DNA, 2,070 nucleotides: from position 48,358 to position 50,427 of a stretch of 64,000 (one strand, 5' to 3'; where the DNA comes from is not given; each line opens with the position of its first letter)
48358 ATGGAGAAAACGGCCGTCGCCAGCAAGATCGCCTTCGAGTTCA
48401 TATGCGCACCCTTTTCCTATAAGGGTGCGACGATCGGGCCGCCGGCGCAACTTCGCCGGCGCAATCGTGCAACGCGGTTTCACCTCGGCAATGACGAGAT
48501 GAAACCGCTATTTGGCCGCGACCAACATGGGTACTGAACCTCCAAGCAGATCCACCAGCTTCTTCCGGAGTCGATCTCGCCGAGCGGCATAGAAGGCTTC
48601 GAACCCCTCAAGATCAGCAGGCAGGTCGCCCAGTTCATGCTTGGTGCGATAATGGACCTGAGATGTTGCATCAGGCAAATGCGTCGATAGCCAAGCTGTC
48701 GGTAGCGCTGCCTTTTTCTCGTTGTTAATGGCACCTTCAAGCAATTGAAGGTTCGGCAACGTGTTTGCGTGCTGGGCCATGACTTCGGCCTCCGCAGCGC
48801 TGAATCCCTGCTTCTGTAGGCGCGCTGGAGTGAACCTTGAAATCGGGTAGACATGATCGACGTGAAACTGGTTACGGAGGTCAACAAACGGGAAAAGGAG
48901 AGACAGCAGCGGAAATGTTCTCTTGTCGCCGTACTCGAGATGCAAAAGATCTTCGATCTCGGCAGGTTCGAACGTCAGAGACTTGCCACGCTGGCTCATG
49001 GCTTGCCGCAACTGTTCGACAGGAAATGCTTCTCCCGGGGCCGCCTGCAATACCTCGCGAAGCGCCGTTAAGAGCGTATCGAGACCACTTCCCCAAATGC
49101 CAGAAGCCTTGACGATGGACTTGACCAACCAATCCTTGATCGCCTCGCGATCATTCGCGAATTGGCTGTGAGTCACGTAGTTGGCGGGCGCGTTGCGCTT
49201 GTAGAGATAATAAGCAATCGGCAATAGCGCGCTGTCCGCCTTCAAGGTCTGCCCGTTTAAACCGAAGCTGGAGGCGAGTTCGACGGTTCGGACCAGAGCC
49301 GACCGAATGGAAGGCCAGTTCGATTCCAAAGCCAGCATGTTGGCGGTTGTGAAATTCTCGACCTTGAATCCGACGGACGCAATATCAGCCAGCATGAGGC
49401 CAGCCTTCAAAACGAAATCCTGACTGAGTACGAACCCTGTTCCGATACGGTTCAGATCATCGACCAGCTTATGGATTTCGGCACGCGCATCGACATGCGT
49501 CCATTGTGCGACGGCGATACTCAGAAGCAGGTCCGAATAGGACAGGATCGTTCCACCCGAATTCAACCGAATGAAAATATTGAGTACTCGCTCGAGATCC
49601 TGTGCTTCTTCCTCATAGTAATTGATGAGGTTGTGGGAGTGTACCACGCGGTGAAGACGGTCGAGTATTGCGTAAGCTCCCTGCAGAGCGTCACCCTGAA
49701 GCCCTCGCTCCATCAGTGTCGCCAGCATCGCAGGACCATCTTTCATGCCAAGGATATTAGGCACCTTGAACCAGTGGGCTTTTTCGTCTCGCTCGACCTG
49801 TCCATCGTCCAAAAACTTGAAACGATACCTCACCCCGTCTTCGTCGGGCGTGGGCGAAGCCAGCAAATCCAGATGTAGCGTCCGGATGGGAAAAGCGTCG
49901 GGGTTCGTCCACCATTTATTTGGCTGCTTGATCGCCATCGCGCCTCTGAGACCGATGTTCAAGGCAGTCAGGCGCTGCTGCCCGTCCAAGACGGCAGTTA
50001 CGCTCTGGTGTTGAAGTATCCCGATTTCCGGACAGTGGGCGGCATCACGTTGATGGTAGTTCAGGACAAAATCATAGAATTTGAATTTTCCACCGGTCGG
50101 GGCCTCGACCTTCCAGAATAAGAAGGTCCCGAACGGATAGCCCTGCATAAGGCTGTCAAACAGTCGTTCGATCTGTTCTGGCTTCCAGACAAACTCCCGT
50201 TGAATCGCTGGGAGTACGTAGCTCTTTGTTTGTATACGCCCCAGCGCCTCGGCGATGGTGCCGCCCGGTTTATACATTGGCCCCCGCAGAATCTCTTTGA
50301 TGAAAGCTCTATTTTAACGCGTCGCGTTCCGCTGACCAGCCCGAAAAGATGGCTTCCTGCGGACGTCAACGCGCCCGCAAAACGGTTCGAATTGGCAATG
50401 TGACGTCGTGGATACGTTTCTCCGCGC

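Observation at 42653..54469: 11.8-kb IS1595-family transposon with intact ends and perfect 8-bp target duplication, loaded with defence-like cargo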

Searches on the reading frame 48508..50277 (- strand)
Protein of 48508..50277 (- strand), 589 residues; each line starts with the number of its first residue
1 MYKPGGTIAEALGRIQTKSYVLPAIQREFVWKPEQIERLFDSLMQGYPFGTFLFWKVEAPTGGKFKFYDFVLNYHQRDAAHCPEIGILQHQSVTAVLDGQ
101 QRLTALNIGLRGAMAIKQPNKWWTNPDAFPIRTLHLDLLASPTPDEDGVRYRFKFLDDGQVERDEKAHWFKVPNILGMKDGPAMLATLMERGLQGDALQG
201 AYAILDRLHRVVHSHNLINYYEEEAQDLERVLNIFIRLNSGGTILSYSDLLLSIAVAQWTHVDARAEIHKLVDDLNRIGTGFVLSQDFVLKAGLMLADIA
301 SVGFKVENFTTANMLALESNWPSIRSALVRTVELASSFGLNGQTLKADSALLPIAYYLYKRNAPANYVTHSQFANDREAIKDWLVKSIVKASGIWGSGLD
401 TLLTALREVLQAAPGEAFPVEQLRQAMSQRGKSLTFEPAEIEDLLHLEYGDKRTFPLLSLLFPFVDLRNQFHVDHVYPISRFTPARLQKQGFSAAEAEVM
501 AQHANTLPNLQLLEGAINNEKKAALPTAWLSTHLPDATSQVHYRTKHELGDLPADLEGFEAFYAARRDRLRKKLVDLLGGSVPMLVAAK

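Call 7: search_protein_families(library=pfam, proteins=[window:48508-50277:-], max_evalue=0.01)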
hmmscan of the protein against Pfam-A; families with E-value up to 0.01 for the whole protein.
window:48508-50277:- (589 aa): 1 family
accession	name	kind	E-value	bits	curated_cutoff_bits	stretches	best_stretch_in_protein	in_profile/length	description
PF03235.19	GmrSD_N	-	3.4e-29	102.8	33.2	1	11-253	4-196/199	GmrSD restriction endonuclease, N-terminal domain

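Call 27: search_protein_families(library=padloc, proteins=[window:48508-50277:-], max_evalue=0.01)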
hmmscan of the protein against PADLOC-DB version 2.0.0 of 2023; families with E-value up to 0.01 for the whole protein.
window:48508-50277:- (589 aa): 16 families
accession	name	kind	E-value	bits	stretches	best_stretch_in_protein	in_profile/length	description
PDLC04151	HEC-05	-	3.4e-224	744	1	2-578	22-593/600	-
PDLC04150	HEC-05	-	1.6e-126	421.5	1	6-578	8-581/583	-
PDLC04152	HEC-05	-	1.3e-81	272.9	1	18-576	18-560/566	-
PDLC04153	HEC-05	-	5.5e-50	168.2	2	211-540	236-569/621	-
PDLC04709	PDC-M55C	-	2.4e-17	60.8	1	10-116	19-113/554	-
PDLC03877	NsnA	-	1.5e-07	29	1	7-54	52-101/385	-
PDLC02792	SspE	-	1.4e-06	25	1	19-107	23-104/771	SspE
PDLC04157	HEC-06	-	1.6e-05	21.7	0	15-45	18-48/558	-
PDLC04027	PD-T4-2_A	-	8.8e-05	19.7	0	21-49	54-82/363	-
PDLC04154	HEC-06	-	0.00013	18.8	0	90-110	69-89/569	-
PDLC02693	Orf5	-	0.0003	17.9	0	17-46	6-35/543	Orf5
PDLC04155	HEC-06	-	0.00036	17.2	0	15-44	16-45/562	-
PDLC02783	SspE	-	0.00054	16.3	1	19-108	24-106/793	SspE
PDLC02786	SspE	-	0.001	15.5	1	11-107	16-99/766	SspE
PDLC02687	Orf5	-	0.0041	13.9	0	78-110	49-83/543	Orf5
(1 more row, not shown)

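Call 40: search_protein_families(library=ncbifam, proteins=[window:48508-50277:-], max_evalue=0.001)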
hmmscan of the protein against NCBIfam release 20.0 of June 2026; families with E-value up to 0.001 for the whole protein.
window:48508-50277:- (589 aa): 0 families

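Call 65: search_protein_families(library=phrogs, proteins=[window:48508-50277:-], max_evalue=0.001)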
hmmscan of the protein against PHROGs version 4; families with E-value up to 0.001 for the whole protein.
window:48508-50277:- (589 aa): 3 families
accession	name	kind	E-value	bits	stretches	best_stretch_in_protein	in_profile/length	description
phrog_17051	-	unknown function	1.5e-173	579.8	1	5-577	6-581/584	-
phrog_1583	-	unknown function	1.3e-11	44.8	1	17-262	33-180/417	-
phrog_2598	-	unknown function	4e-07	30.4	1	20-106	47-101/352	-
